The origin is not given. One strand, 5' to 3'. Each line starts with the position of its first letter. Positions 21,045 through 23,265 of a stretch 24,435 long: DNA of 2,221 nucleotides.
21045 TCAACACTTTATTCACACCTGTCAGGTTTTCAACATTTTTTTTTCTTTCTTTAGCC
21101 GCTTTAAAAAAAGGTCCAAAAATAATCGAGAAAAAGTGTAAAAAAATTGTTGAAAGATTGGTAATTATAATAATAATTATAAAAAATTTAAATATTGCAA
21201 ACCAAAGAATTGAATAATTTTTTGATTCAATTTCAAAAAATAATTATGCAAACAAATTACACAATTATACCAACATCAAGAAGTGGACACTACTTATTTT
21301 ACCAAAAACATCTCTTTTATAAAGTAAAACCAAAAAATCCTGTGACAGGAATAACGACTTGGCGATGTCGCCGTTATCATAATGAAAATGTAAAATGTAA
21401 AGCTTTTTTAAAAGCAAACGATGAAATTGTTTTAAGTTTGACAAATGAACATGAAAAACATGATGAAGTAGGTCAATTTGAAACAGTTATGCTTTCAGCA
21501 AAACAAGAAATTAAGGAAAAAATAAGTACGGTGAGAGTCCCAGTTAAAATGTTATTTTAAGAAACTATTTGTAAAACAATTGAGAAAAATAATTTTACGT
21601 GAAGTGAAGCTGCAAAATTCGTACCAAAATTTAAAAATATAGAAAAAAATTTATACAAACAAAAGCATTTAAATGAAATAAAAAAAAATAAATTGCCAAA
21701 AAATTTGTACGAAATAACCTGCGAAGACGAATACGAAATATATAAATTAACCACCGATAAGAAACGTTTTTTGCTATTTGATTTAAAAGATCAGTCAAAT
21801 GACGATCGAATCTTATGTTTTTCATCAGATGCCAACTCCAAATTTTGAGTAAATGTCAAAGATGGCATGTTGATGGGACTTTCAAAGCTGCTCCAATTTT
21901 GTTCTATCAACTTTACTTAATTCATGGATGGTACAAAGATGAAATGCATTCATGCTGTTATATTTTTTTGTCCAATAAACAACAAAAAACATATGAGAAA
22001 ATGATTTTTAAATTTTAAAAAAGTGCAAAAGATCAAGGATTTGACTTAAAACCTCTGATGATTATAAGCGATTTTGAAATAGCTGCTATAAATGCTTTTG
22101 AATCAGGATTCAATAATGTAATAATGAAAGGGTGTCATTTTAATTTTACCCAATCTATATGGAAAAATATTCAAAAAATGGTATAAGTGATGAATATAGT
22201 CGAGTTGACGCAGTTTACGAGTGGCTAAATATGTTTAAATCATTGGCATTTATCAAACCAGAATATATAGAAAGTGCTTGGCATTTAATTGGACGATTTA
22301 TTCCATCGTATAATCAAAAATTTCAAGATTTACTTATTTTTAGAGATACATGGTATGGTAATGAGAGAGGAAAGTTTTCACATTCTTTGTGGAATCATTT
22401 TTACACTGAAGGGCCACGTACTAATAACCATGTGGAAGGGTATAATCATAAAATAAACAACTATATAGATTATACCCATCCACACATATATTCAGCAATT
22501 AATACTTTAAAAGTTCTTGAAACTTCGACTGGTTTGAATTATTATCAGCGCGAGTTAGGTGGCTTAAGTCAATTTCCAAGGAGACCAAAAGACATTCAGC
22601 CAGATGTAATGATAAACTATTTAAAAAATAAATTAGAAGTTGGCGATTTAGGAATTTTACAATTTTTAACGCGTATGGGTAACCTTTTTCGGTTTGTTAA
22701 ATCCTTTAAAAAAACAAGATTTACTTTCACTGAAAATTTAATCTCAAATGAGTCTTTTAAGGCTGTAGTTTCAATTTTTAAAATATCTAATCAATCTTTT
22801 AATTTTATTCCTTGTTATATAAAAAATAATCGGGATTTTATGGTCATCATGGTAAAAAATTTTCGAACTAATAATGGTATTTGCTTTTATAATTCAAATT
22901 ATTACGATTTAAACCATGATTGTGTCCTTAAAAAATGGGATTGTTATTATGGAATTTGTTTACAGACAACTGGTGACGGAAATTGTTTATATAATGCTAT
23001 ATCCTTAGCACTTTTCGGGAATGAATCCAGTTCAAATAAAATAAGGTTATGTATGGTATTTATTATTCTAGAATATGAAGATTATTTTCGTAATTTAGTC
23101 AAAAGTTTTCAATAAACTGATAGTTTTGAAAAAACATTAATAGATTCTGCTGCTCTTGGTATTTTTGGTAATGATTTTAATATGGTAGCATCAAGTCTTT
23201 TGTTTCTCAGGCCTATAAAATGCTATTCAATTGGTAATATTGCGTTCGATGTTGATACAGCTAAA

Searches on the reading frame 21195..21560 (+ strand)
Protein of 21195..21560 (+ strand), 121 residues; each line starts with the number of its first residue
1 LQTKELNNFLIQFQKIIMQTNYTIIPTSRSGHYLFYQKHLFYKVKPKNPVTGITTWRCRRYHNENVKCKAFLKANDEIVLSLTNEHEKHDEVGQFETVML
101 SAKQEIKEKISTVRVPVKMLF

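Call 27: search_protein_families(library=pfam, proteins=[window:21195-21560:+], max_evalue=0.01)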
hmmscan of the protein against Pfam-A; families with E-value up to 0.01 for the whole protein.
window:21195-21560:+ (121 aa): 1 family
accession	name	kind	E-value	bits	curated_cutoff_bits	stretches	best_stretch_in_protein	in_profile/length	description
PF04500.22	FLYWCH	-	1.8e-07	31.6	23.6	1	25-86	2-60/62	FLYWCH zinc finger domain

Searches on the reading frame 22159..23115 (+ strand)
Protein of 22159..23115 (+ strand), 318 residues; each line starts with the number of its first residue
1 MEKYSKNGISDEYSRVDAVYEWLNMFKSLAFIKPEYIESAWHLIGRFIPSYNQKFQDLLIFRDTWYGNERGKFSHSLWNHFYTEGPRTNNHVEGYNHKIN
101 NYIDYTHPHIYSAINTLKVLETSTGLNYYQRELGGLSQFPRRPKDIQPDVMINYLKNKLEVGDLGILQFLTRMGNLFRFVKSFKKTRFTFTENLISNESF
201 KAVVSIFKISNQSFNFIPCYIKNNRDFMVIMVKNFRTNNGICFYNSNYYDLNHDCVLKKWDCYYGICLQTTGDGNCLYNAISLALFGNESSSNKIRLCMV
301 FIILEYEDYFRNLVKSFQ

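Call 17: find_encoding_contigs(protein=window:22159-23115:+, flank=3000, max_places=3)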
Protein window:22159-23115:+ (318 aa): no gene with exactly this product is on record in the collection.

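Call 27: search_protein_families(library=pfam, proteins=[window:22159-23115:+], max_evalue=0.01)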
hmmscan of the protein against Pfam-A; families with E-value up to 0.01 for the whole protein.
window:22159-23115:+ (318 aa): 2 families
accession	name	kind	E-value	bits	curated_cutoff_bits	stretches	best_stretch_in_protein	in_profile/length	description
PF02338.25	OTU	-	0.0037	18.2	23.3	0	272-294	2-29/128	OTU-like cysteine protease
PF13475.11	DUF4116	-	0.0047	16.9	24.9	0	207-243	9-41/49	Domain of unknown function (DUF4116)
